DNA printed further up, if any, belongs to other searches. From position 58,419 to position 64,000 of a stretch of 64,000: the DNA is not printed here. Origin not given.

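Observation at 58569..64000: Terminal PKS/NRPS module reading AT, KR-like, PCP-type carrier, sulfotransferase, condensation domain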

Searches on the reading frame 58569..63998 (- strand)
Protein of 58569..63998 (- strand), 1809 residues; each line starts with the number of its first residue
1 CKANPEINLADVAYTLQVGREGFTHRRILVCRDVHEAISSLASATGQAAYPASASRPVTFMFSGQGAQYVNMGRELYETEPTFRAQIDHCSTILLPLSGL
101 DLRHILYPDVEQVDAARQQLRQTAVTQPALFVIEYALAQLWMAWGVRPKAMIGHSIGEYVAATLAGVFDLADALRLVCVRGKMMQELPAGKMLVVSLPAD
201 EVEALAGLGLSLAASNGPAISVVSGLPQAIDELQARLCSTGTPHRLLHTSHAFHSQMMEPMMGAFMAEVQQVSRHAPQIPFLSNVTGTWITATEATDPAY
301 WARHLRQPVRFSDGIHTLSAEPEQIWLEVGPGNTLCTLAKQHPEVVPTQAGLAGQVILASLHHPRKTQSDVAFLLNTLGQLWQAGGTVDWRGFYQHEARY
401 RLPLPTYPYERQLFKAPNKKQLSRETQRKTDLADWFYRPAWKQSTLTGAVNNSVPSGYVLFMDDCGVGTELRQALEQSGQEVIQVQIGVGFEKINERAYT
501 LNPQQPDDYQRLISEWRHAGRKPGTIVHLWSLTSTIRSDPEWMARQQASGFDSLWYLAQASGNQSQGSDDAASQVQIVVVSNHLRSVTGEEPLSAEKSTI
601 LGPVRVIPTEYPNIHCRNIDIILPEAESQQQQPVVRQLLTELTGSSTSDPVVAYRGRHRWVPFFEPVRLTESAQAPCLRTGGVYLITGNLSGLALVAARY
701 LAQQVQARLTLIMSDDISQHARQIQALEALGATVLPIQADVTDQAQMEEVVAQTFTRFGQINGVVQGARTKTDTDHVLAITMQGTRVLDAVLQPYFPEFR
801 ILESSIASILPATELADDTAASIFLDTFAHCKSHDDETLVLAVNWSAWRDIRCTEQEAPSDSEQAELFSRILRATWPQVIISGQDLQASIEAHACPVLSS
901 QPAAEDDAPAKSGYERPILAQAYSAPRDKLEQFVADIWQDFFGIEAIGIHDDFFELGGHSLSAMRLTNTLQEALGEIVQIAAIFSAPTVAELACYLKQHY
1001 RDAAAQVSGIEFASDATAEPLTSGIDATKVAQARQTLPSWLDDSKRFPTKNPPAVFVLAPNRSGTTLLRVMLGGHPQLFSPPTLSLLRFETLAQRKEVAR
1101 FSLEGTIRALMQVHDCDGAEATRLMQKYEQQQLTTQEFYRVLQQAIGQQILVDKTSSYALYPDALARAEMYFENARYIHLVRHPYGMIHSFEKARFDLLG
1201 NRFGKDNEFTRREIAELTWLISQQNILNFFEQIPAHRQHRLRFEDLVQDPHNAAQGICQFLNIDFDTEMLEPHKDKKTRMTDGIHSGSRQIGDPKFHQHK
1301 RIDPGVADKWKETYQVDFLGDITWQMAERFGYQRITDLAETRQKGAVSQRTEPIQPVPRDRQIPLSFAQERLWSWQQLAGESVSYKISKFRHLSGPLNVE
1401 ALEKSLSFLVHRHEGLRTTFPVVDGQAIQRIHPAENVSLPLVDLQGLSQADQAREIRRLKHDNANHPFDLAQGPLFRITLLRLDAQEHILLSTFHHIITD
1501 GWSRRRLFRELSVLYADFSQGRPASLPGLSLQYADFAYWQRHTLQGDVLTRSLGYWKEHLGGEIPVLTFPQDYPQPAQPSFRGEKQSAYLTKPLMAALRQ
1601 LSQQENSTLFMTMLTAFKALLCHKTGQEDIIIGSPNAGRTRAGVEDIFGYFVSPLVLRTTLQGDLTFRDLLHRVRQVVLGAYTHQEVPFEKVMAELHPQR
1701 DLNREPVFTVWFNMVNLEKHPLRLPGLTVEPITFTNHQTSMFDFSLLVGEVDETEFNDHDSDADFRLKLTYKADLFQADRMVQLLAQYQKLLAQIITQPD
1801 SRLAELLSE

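Call 6: search_protein_families(library=pfam, proteins=[window:58569-63998:-], max_evalue=0.01)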
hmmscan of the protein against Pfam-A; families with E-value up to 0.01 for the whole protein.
window:58569-63998:- (1809 aa): 11 families
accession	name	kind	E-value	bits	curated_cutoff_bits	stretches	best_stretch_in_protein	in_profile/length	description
PF00668.25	Condensation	-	1.2e-96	324.7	30.6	1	1361-1806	3-444/456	Condensation domain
PF00698.26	Acyl_transf_1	-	7.3e-52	177.3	32.7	1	59-339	1-275/319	Acyl transferase domain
PF13469.12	Sulfotransfer_3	-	1.7e-30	107.4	27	1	1053-1266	1-215/216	Sulfotransferase family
PF08659.16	KR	-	1.8e-24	87.1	22.6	1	682-850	1-180/180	KR domain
PF21394.3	Beta-ketacyl_N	-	2.5e-15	56.9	26.9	1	466-623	11-155/170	Beta-ketoacyl synthase-like, N-terminal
PF00550.31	PP-binding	-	1.2e-14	54.7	20.8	1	933-995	2-66/67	Phosphopantetheine attachment site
PF22621.2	CurL-like_PKS_C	-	1.2e-13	51.2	27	1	1-41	24-64/64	CurL-like, PKS C-terminal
PF22336.2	RhiE-like_linker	-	5.1e-10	39.6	27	1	4-43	23-62/67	RhiE-like, KS-MAT linker domain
PF00106.31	adh_short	-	1.6e-08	34.8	26.6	1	684-770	3-87/195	short chain dehydrogenase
PF00685.33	Sulfotransfer_1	-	4.7e-08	33.2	22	1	1053-1312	2-233/255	Sulfotransferase domain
PF13561.12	adh_short_C2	-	1.8e-06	28.1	27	1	691-768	6-79/236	Enoyl-(Acyl carrier protein) reductase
